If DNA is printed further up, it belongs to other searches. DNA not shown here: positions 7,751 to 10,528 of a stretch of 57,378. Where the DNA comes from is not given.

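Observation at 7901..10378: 825-aa protein combining a large unassigned N-terminal region, a CxxC-x16-CxxC zinc ribbon and a PD-(D/E)xK-like nuclease core, with no NTPase motif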

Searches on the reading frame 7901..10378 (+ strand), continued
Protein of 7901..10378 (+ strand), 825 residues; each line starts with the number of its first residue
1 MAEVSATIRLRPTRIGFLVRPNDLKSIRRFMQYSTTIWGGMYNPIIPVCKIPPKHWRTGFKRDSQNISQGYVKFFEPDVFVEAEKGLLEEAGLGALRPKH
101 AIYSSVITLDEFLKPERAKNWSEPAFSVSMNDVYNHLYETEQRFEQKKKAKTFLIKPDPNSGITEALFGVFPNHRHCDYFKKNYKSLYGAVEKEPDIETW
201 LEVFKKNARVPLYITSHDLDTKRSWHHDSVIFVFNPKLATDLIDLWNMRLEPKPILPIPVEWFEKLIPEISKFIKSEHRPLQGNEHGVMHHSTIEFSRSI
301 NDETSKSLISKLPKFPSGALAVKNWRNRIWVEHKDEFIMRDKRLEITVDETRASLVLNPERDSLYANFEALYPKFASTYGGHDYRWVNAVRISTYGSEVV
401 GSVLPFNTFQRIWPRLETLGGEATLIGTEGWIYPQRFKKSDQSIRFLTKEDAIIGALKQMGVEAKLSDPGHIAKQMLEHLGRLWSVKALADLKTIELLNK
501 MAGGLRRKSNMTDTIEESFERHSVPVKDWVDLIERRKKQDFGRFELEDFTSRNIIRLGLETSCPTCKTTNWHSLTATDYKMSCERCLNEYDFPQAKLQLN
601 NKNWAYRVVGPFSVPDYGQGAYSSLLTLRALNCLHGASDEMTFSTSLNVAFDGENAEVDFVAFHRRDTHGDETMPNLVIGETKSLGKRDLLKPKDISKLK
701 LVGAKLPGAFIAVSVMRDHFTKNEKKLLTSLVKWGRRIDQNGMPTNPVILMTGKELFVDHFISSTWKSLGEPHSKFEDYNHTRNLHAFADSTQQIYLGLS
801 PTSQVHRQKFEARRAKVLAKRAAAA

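Call 51: find_related_loci(query=A1, collection=genome_contigs, flank=10000)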
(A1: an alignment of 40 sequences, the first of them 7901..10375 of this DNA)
Query A1 (825 aa) in genome_contigs; peptide patterns used: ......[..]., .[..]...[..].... (x = any residue, [..] = any of these).
163 stretches matched a pattern; 85 encode a relative of the query (tblastn E <= 1e-3); the best 80 are kept; 75 distinct loci.
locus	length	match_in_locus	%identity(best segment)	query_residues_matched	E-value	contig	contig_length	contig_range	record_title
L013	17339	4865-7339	58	1-824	0e+0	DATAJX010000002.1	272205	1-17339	MAG TPA_asm: Alphaproteobacteria bacterium isolate SMAG_U6923 k141_40813, whole genome shotgun sequence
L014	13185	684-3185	53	1-825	0e+0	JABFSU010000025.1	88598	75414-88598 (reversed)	MAG: Nitrospira sp. isolate WB-IL-20 seq_69, whole genome shotgun sequence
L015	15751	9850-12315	52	1-825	0e+0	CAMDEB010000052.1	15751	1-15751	MAG: Rhodoplanes piscinae isolate MaH-09apr19-138 genome assembly, contig: MaH-09apr19-C9240, whole genome shotgun seque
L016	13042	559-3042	52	1-824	0e+0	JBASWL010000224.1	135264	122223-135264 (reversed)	MAG: Georgfuchsia sp. isolate MFD12902_ilm_asm_bin13 k127_49783, whole genome shotgun sequence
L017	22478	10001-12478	51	1-823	0e+0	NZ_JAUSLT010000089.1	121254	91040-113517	MAG: Bradyrhizobium sp. isolate E19_concoct.bin.29 E19_k141_426237, whole genome shotgun sequence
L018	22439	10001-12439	52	1-810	0e+0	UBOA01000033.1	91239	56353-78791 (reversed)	Rhizobiales bacterium isolate AFS018714 genome assembly, contig: contig_33, whole genome shotgun sequence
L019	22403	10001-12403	52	1-799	0e+0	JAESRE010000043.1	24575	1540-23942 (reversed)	MAG: Alphaproteobacteria bacterium isolate NORP248 Contig_sourceCTD_12373, whole genome shotgun sequence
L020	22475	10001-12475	51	1-823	0e+0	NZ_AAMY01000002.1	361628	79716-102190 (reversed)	Nitrobacter sp. Nb-311A 1099473104484, whole genome shotgun sequence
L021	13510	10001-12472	52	1-820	0e+0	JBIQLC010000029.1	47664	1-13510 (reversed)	MAG: Afipia sp. isolate mag.39g NODE_652_length_47664, whole genome shotgun sequence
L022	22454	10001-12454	49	1-823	0e+0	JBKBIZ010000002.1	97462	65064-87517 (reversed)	MAG: Hyphomonas sp. isolate 21I_056.bin.31 NODE_2_length_97462_cov_6.787051, whole genome shotgun sequence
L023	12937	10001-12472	52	1-821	0e+0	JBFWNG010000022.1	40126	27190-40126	MAG: Oligoflexales bacterium isolate CA_2019_TPBF_107 NODE_5849_length_40126_cov_37.844671_TPBF, whole genome shotgun se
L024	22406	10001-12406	49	1-799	0e+0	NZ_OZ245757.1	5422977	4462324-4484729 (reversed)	MAG: Pelagibius sp. isolate 760ca8d6-3f45-411e-84d6-76e93a98b049 chromosome 1, complete sequence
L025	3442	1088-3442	52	1-781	0e+0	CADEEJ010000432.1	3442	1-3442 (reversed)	MAG: uncultured Steroidobacter sp. isolate Steroidobacter sp. RBC007 genome assembly, contig: MAG007_432, whole genome s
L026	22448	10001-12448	49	3-816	0e+0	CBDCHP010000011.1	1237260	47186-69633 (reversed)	MAG: Geminicoccaceae bacterium isolate 44459c5e-091d-4575-a5e1-810f64e7e4a0 genome assembly, contig: contig_11, whole ge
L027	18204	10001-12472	51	1-824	0e+0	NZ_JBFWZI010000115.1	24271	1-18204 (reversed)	MAG: Reyranella sp. isolate CA_2019_TPBS_184 NODE_9926_length_24271_cov_20.456677_TPBS, whole genome shotgun sequence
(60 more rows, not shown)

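Call 56: search_protein_families(library=pfam, alignment_id=A3, max_evalue=0.00001)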
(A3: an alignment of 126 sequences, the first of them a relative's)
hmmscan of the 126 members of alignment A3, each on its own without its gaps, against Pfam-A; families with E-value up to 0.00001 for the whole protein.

A. member 1, L001:4477-4812:+ (112 aa): 0 families

B. families by the number of members that match (of 126 scanned): 94 families (the first 25 are shown)
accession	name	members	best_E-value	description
PF10412.15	TrwB_AAD_bind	2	1.7e-77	Type IV secretion-system coupling protein DNA-binding domain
PF02534.20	T4SS-DNA_transf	2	8.6e-69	Type IV secretory system Conjugative DNA transfer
PF01420.25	Methylase_S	2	3.2e-46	Type I restriction modification DNA specificity domain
PF12696.13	TraG-D_C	2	1.9e-25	TraM recognition site of TraD and TraG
PF00239.26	Resolvase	2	2.4e-25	Resolvase, N terminal domain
PF00589.27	Phage_integrase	2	2.1e-17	Phage integrase family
PF14520.12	HHH_5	2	3.3e-14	Helix-hairpin-helix domain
PF01268.25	FTHFS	1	2e-222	Formate--tetrahydrofolate ligase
PF17660.6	BTRD1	1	6.6e-103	Polyglycine hydrolase-like, structural repeat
PF09994.14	T6SS_Tle1-like_cat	1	2e-85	T6SS, Phospholipase effector Tle1-like, catalytic domain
PF02586.19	SRAP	1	9.7e-78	SOS response associated peptidase (SRAP)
PF07485.16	DUF1529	1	2.3e-70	Domain of Unknown Function (DUF1259)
PF18733.6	HEPN_LA2681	1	8.9e-63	LA2681-like HEPN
PF08843.17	AbiEii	1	1.2e-50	Nucleotidyl transferase AbiEii toxin, Type IV TA system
PF18818.7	MPTase-PolyVal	1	7.7e-50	Zincin-like metallopeptidase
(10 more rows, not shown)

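Call 57: search_protein_families(library=padloc, alignment_id=A3, max_evalue=0.00001)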
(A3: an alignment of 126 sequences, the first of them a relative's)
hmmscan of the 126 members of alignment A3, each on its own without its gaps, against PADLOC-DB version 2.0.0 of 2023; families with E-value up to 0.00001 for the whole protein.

A. member 1, L001:4477-4812:+ (112 aa): 0 families

B. families by the number of members that match (of 126 scanned): 221 families (the first 25 are shown)
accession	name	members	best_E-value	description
PDLC04140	mad8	4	7.8e-16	mads_8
PDLC03191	Specificity_I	2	2.7e-84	Type I specificity subunit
PDLC03105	Specificity_I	2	1.6e-81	Type I specificity subunit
PDLC03098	Specificity_I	2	9.7e-80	Type I specificity subunit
PDLC03072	Specificity_I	2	7.9e-78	Type I specificity subunit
PDLC03108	Specificity_I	2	7.2e-72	Type I specificity subunit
PDLC03090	Specificity_I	2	4.7e-67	Type I specificity subunit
PDLC03162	Specificity_I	2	3.1e-64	Type I specificity subunit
PDLC03174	Specificity_I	2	1.1e-59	Type I specificity subunit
PDLC03178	Specificity_I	2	3.9e-56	Type I specificity subunit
PDLC03073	Specificity_I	2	3.5e-55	Type I specificity subunit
PDLC03099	Specificity_I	2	1.7e-54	Type I specificity subunit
PDLC03087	Specificity_I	2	2.1e-54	Type I specificity subunit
PDLC03089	Specificity_I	2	8.1e-54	Type I specificity subunit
PDLC03101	Specificity_I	2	3.7e-52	Type I specificity subunit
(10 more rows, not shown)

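Call 62: search_protein_families(library=pfam, alignment_id=A4, max_evalue=0.5)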
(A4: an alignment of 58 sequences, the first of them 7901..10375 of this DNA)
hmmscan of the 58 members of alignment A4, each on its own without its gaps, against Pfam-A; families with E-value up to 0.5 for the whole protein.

A. member 1, window:7901-10375:+ (825 aa): 0 families

B. families by the number of members that match (of 58 scanned): 24 families
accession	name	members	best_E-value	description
PF23903.1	Phage_zn_bind_2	12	0.0017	Phage zinc binding domain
PF13717.11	Zn_ribbon_4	11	0.027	zinc-ribbon domain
PF12760.12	Zn_ribbon_IS1595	6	0.045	Transposase zinc-ribbon domain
PF15135.11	UPF0515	3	0.056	Uncharacterised protein UPF0515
PF02210.31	Laminin_G_2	1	0.0056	Laminin G domain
PF18865.6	AbiJ_NTD5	1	0.0092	AbiJ N-terminal domain 5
PF00054.30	Laminin_G_1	1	0.01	Laminin G domain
PF08271.17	Zn_Ribbon_TF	1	0.034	TFIIB zinc-binding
PF05284.17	DUF736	1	0.097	Protein of unknown function (DUF736)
PF08534.16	Redoxin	1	0.1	Redoxin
PF11426.13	Tn7_TnsC_Int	1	0.1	Tn7 transposition regulator TnsC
PF23359.1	Lsr2_DNA-bd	1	0.11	Lsr2 DNA-binding domain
PF23871.1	DUF7226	1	0.13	Domain of unknown function (DUF7226)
PF19466.4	DUF6003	1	0.16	Family of unknown function (DUF6003)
PF15625.12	CC2D2AN-C2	1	0.16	CC2D2A N-terminal C2 domain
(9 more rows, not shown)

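Call 63: search_solved_structures(query=A4, max_evalue=10)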
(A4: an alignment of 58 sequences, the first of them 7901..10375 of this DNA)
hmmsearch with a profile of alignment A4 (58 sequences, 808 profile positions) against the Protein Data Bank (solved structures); distinct sequences matched with E-value up to 10: 4.
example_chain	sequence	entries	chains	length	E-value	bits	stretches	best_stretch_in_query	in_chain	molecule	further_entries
7kbq_A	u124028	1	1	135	0.044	14.9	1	445-526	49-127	DE NOVO DESIGNED OR689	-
9v21_sC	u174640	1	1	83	1.3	10.1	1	560-609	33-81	Small ribosomal subunit protein eS27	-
9v1j_sC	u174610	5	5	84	1.3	10.1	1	560-609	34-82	Small ribosomal subunit protein eS27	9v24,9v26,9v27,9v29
9kbo_A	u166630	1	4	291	3.8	8.5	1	562-592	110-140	Shiftless antiviral inhibitor of ribosomal frameshifting protein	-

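Call 76: find_encoding_contigs(protein=P0080, flank=10000, max_places=1)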
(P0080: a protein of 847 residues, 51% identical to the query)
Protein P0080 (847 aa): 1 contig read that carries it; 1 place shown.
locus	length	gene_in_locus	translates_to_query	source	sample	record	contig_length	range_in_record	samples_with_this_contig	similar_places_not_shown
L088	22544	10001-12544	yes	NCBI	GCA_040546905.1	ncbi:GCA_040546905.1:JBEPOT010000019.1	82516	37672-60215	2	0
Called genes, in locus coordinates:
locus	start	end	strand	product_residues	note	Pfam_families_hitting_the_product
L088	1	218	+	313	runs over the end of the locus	PF03069:FmdA_AmdA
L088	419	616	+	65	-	-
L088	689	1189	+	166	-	PF07750:GcrA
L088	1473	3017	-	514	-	PF02530:Porin_2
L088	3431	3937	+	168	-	PF22381:Staph_reg_Sar_Rot (faint), PF01047:MarR, PF12802:MarR_2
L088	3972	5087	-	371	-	PF06500:FrsA-like (weak)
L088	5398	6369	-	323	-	PF00106:adh_short, PF08659:KR, PF13561:adh_short_C2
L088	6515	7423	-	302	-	PF00701:DHDPS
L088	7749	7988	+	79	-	-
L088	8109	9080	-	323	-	PF10340:Say1_Mug180 (weak), PF07859:Abhydrolase_3, PF12697:Abhydrolase_6 (weak)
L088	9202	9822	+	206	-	PF00440:TetR_N, PF17918:TetR_C_15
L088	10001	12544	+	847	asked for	-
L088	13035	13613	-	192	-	PF00376:MerR, PF13411:MerR_1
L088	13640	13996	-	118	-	PF18291:HU-HIG, PF00216:Bac_DNA_binding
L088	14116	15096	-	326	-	PF00108:Thiolase_N (weak), PF08545:ACP_syn_III, PF08541:ACP_syn_III_C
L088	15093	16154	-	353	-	PF02504:FA_synthesis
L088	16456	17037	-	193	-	PF02620:YceD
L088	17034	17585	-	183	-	PF03981:Ubiq_cyt_C_chap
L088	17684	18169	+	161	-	PF04355:BamE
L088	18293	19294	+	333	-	PF03401:TctC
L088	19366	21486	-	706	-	PF03030:H_PPase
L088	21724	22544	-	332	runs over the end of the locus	PF00586:AIRS, PF02769:AIRS_C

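Call 77: find_encoding_contigs(protein=P0049, flank=10000, max_places=1)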
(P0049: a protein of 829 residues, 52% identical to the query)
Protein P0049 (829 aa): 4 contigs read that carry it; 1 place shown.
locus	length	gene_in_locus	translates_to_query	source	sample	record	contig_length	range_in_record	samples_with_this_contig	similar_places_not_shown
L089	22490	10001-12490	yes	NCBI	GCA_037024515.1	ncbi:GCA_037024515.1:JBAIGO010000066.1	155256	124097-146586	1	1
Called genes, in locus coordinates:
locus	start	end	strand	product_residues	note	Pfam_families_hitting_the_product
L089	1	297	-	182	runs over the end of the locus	-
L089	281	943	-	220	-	-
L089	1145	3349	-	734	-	PF13481:AAA_25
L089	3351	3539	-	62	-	-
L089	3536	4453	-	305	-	PF20720:nSTAND3 (weak), PF00004:AAA, PF07728:AAA_5 (faint)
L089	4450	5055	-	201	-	PF10073:GapR_DNA-bd, PF04957:RMF (faint)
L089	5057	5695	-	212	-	-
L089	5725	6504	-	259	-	-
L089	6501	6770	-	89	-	-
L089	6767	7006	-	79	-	PF12728:HTH_17 (weak)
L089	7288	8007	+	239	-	-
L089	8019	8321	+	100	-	PF13560:HTH_31, PF01381:HTH_3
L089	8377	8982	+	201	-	-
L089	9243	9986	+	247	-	PF00565:SNase, PF27542:ArfC (faint)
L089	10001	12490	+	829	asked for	-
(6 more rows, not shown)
